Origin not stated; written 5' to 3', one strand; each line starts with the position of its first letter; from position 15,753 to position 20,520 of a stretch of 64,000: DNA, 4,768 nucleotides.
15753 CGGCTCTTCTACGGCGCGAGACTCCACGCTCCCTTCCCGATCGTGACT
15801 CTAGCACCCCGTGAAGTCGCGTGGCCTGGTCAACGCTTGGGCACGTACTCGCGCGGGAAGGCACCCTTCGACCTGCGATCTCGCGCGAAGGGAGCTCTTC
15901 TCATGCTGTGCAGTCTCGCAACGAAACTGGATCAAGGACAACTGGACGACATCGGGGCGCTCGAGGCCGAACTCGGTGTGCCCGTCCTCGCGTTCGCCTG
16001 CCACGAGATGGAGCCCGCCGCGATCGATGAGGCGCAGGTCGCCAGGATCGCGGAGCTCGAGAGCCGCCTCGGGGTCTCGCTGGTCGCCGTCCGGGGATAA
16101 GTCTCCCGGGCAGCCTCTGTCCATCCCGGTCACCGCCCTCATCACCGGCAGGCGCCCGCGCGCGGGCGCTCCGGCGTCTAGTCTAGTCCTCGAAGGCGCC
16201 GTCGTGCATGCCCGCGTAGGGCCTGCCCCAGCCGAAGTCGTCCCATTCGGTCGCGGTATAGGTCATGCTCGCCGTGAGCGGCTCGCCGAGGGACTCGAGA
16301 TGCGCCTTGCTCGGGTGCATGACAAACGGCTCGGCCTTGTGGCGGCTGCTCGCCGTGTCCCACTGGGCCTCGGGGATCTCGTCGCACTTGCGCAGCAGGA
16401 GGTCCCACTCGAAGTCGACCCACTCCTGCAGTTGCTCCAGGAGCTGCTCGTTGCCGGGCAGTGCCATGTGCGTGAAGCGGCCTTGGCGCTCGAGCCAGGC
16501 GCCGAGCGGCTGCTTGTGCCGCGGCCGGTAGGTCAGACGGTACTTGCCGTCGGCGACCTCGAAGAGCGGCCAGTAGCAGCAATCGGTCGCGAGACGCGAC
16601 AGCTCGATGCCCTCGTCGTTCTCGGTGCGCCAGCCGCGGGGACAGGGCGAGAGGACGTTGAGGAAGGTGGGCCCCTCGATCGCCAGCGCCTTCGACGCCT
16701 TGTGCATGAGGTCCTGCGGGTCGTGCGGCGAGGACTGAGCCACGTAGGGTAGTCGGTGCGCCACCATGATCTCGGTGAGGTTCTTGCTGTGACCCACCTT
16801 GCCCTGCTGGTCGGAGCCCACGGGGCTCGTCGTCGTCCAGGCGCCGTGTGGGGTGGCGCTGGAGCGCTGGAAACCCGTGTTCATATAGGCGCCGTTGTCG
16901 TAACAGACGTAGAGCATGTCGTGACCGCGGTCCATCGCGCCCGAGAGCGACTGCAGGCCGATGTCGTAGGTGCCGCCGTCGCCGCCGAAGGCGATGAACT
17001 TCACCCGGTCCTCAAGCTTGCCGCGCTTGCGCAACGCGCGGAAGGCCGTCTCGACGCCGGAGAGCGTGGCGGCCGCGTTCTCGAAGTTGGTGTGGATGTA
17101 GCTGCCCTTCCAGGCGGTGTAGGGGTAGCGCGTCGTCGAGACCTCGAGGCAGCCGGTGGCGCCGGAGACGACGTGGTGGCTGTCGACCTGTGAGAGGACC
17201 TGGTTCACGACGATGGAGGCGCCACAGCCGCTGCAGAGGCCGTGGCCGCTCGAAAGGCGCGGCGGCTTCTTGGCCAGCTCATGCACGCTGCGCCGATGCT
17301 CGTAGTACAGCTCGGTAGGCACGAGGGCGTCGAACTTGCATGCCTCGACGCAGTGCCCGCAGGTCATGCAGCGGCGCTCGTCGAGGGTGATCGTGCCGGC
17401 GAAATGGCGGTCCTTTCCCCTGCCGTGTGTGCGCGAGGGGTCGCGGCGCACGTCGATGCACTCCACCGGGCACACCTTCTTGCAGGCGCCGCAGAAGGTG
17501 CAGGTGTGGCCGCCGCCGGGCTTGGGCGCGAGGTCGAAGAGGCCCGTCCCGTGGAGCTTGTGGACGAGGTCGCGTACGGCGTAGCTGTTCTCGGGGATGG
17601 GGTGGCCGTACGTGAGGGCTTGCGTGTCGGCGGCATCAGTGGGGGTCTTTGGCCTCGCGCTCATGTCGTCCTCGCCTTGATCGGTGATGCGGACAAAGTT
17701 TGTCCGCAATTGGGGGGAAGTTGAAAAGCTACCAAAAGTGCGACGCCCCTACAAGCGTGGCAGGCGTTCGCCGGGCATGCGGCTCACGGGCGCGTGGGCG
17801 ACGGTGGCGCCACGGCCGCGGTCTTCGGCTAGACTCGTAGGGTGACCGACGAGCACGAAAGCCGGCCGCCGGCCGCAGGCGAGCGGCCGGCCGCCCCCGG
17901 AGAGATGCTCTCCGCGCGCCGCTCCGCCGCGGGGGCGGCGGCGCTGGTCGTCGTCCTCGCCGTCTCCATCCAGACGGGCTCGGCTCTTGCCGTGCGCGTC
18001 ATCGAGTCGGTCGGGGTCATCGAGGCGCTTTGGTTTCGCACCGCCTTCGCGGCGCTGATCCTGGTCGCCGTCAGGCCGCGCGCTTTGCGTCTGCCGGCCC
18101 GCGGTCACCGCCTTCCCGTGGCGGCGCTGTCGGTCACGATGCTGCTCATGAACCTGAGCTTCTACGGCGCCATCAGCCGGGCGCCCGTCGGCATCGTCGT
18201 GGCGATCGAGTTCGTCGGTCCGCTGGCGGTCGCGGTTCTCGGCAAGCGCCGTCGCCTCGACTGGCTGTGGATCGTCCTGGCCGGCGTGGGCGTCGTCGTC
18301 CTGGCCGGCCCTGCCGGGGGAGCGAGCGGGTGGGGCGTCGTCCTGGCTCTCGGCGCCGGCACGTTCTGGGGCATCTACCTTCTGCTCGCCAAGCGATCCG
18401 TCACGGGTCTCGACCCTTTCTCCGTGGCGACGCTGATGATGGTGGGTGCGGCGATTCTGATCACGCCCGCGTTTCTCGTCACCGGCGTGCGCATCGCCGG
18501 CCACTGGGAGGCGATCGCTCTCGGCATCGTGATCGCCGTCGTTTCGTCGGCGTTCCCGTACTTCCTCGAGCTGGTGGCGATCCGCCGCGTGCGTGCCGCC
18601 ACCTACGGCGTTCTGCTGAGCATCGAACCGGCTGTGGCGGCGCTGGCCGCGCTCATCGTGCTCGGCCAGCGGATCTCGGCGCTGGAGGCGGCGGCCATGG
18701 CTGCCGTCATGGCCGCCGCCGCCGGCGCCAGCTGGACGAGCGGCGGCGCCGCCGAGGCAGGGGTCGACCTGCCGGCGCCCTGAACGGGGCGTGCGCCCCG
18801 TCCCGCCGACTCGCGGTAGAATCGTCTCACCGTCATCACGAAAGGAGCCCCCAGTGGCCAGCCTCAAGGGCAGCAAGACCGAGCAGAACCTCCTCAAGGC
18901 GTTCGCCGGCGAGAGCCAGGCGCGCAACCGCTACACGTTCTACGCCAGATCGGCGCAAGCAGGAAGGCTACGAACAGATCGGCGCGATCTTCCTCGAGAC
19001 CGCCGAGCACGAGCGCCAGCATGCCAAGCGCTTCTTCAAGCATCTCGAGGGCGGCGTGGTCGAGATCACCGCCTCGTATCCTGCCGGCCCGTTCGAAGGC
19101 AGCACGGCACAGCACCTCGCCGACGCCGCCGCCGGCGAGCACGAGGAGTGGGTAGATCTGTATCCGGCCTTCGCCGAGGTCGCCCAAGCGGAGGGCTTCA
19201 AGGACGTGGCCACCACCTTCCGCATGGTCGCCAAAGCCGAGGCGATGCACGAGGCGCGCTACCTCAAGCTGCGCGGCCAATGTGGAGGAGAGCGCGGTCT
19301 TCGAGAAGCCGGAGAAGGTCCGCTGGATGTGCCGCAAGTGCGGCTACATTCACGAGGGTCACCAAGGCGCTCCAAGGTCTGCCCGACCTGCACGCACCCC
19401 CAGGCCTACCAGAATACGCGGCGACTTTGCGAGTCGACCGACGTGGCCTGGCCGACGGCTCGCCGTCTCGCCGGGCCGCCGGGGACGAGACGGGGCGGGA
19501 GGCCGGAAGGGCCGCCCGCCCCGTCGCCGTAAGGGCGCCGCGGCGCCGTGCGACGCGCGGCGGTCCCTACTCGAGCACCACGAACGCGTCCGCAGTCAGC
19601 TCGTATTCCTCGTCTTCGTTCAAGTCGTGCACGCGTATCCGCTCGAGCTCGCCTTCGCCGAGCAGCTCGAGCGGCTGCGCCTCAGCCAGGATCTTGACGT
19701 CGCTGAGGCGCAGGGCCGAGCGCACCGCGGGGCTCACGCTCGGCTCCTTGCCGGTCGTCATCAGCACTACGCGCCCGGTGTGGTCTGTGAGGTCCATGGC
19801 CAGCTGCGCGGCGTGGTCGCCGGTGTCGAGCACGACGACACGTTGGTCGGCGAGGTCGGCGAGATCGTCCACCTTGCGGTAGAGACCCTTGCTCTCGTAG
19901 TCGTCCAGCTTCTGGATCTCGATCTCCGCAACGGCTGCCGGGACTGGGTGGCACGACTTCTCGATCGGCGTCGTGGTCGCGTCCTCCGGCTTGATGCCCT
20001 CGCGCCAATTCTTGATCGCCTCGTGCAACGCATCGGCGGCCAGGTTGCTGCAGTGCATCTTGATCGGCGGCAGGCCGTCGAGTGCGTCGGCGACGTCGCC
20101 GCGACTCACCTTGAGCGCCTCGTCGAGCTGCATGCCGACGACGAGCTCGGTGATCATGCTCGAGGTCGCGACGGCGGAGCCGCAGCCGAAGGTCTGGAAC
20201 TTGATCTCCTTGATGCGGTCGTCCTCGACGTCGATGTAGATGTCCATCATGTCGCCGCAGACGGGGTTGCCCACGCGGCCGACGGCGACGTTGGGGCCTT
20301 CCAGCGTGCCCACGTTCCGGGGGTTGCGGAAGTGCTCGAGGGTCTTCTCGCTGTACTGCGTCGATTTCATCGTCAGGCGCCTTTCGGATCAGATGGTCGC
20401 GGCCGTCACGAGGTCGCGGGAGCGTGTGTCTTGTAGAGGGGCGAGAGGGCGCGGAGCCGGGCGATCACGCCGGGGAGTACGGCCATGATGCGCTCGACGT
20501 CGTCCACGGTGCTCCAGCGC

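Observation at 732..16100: Unrecognised three-copy small-protein family (MLC N-terminus, tandem helix-strand repeats) around a redox gene cluster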

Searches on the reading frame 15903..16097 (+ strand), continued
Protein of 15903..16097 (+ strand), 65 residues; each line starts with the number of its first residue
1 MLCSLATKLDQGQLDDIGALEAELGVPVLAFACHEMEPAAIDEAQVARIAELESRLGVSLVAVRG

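Call 68: predict_structure(alignment_id=A6)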
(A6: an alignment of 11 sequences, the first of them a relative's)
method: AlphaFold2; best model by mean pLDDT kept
length: 146 residues; sequences in the alignment: 11
mean_pLDDT: 72.4   pTM: 0.45
mean pLDDT of the five models: 72.4, 72.1, 69.2, 68.4, 63.2
residues with pLDDT >= 90: 0; 70-90: 100; 50-70: 31; < 50: 15
segments of 3 or more residues with pLDDT < 50: 1-3, 100-110
pLDDT, mean of each block of 10 residues (from residue 1): 58 82 87 70 78 75 61 80 84 68 40 68 82 79 74
secondary structure, 60 per line:
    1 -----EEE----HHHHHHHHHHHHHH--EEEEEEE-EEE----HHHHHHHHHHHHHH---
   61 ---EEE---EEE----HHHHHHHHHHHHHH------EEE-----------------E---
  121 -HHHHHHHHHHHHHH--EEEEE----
elements in order: E6-8 H13-26 E29-35 E37-39 H44-57 E64-66 E70-72 H77-90 E97-99 H122-135 E138-142
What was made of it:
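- Closest known: beta-alpha units of TIM barrels and de novo designed repeat proteins. Different: The models show two strands per unit rather than one, and no closed barrel (call 68).
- The four-unit model shows strand-helix-strand units (call 68).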

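Call 73: search_solved_structures(query=A3, max_evalue=10)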
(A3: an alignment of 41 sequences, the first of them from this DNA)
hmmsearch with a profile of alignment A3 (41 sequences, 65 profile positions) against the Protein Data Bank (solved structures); distinct sequences matched with E-value up to 10: 11.
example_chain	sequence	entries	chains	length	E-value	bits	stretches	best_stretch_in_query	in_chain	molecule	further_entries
9raq_A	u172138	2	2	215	0.00058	23.1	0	20-60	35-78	TRP_F43W/E39L | [(sulfaNHC)Au].TRP_F43W/E39L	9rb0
8s6p_A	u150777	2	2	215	0.001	22.4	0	43-60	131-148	TRP_18 F116W (R0) | TRP_18 F116W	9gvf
9h10_A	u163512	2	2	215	0.001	22.3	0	43-60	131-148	[(sulfaNHC)Au].TRP_18 | Tandem-repeat protein (TRP)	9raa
9rar_A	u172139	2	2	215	0.0011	22.2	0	43-60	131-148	TRP_F43W | [(sulfaNHC)Au].TRP_F43W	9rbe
9h3c_A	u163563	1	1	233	0.0016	21.7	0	43-60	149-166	De novo designed tandem repeat protein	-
8c3w_A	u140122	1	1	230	0.0064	19.8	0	14-61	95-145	dnHEM1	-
4yxx_A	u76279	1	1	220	0.018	18.3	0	43-60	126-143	dTor_6x35L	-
6w1s_L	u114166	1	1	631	1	12.7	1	7-34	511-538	Mediator of RNA polymerase II transcription subunit 17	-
8t1i_L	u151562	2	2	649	1.1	12.7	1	7-34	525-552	Mediator of RNA polymerase II transcription subunit 17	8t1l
4zv6_B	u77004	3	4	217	1.1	12.6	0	5-33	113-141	Octarellin V.1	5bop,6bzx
7emf_Q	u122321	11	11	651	1.4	12.3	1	7-34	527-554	Mediator of RNA polymerase II transcription subunit 17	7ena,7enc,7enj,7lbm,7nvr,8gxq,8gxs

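Call 74: search_solved_structures(query=A6, max_evalue=10)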
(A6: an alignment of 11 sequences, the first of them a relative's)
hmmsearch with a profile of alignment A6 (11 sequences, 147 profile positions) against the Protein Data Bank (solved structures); distinct sequences matched with E-value up to 10: 4.
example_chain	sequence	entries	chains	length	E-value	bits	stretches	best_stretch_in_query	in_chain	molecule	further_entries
9zem_A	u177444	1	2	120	0.22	14.6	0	37-51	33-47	HeliScrew4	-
5dan_A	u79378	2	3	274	0.4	13.7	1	53-135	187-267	2,5-diketo-D-gluconic acid reductase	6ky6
6kik_A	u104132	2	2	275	0.41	13.7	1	53-135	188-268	Oxidoreductase, aldo/keto reductase family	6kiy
7yh2_A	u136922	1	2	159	0.73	12.9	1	52-113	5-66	TRAPPC3 from Thorarchaeota AB25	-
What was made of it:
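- Closest known: beta-alpha units of TIM barrels and de novo designed repeat proteins. Same: AKR, Octarellin and designed tandem-repeat proteins in the PDB (calls 73, 74).
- Tried and rejected: Profile against PDB sequences: only designed repeat proteins and TIM-barrel fragments, at E >= 6e-4 with no stretch passing on its own (calls 73, 74).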

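Call 75: search_protein_families(library=padloc, proteins=[window:15903-16097:+, P0132, P0059, P0054], max_evalue=1)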
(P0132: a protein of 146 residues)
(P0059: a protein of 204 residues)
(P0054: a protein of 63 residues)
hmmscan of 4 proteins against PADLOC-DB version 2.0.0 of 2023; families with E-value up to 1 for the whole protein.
seq(65 aa): 0 families

P0132 (146 aa): 0 families

P0059 (204 aa): 0 families

P0054 (63 aa): 0 families

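Call 76: search_protein_families(library=phrogs, proteins=[window:15903-16097:+, P0132, P0059, P0054], max_evalue=1)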
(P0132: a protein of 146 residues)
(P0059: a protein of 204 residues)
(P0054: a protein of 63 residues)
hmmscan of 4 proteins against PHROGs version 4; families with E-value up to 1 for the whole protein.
seq(65 aa): 0 families

P0132 (146 aa): 5 families
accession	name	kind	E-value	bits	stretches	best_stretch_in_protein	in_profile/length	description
phrog_6234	-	moron, auxiliary metabolic gene and host takeover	0.092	13.8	0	115-134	1-20/47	host RecBCD nuclease inhibitor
phrog_12107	-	transcription regulation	0.096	13.7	1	11-45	4-38/142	transcriptional repressor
phrog_2247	-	unknown function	0.23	12.9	0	10-60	12-64/89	-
phrog_4485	-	unknown function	0.27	13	0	2-44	18-60/103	-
phrog_6250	-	unknown function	0.31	11.6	0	116-133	9-26/54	-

P0059 (204 aa): 1 family
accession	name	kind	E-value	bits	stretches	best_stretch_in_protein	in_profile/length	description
phrog_3736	-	unknown function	0.25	11.7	0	179-195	35-51/303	-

P0054 (63 aa): 1 family
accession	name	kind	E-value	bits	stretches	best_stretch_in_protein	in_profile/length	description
phrog_21967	-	unknown function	0.27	12.3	1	6-46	26-65/78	-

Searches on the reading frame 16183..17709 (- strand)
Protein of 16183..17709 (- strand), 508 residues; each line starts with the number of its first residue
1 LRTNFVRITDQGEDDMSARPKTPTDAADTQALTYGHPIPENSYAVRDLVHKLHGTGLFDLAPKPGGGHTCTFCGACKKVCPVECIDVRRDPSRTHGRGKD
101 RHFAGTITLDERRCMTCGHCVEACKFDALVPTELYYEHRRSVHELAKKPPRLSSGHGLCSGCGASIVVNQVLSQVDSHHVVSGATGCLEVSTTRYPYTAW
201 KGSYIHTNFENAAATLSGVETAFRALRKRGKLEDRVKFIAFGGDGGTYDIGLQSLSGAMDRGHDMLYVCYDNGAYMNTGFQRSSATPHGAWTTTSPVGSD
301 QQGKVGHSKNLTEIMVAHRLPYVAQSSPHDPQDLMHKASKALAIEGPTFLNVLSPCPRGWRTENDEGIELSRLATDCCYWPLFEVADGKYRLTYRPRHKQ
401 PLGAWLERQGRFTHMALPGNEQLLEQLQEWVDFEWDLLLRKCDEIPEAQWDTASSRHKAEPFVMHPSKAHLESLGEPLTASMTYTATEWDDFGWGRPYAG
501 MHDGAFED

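Call 56: search_protein_families(library=pfam, proteins=[window:16183-17709:-], max_evalue=0.01)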
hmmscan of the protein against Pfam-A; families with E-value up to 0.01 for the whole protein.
window:16183-17709:- (508 aa): 9 families
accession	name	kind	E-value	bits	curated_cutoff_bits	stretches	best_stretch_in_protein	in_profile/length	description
PF02775.26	TPP_enzyme_C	-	4.9e-19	69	21.9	1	185-352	2-151/151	Thiamine pyrophosphate enzyme, C-terminal TPP binding domain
PF12838.12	Fer4_7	-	2.5e-08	34.7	27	1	69-128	1-52/52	4Fe-4S dicluster domain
PF00037.32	Fer4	-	7.2e-08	32.4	21.1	2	108-129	2-23/24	4Fe-4S binding domain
PF13237.11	Fer4_10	-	1.1e-06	28.8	25.5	1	69-124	8-52/53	4Fe-4S dicluster domain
PF13187.11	Fer4_9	-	5.2e-06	26.8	27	1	70-127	2-50/52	4Fe-4S dicluster domain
PF13484.11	Fer4_16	-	8.4e-05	23.7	30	0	113-145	1-33/66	4Fe-4S double cluster binding domain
PF13183.11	Fer4_8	-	0.00048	21.1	27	0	69-126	4-66/68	4Fe-4S dicluster domain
PF14697.11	Fer4_21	-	0.0021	18.6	35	0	68-86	39-58/59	4Fe-4S dicluster domain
PF12797.12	Fer4_2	-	0.0044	17.3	24.5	1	108-125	4-21/22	4Fe-4S binding domain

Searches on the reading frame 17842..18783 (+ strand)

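Call 56: search_protein_families(library=pfam, proteins=[window:17842-18783:+], max_evalue=0.01)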
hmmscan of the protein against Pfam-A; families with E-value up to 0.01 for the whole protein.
window:17842-18783:+ (313 aa): 1 family
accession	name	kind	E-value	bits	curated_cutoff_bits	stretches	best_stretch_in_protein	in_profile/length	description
PF00892.27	EamA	-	2e-20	73.9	28.2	1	164-295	2-132/135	EamA-like transporter family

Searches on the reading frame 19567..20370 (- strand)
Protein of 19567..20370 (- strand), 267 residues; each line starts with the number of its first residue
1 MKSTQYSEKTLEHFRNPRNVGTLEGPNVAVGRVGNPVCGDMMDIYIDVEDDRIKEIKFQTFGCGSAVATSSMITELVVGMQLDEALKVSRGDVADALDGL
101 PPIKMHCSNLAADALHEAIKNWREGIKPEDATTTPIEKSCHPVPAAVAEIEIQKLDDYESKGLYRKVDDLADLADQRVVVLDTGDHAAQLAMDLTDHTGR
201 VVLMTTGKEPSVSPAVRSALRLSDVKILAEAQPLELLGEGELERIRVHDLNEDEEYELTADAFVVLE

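Call 56: search_protein_families(library=pfam, proteins=[window:19567-20370:-], max_evalue=0.01)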
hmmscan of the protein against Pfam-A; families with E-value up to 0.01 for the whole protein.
window:19567-20370:- (267 aa): 2 families
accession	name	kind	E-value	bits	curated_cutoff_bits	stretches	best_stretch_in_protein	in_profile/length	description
PF01592.21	NifU_N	-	2.2e-44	151.1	22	1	5-124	1-122/127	NifU-like N terminal domain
PF12637.14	TSCPD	-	0.00043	21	22.8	1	37-100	11-67/88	TSCPD domain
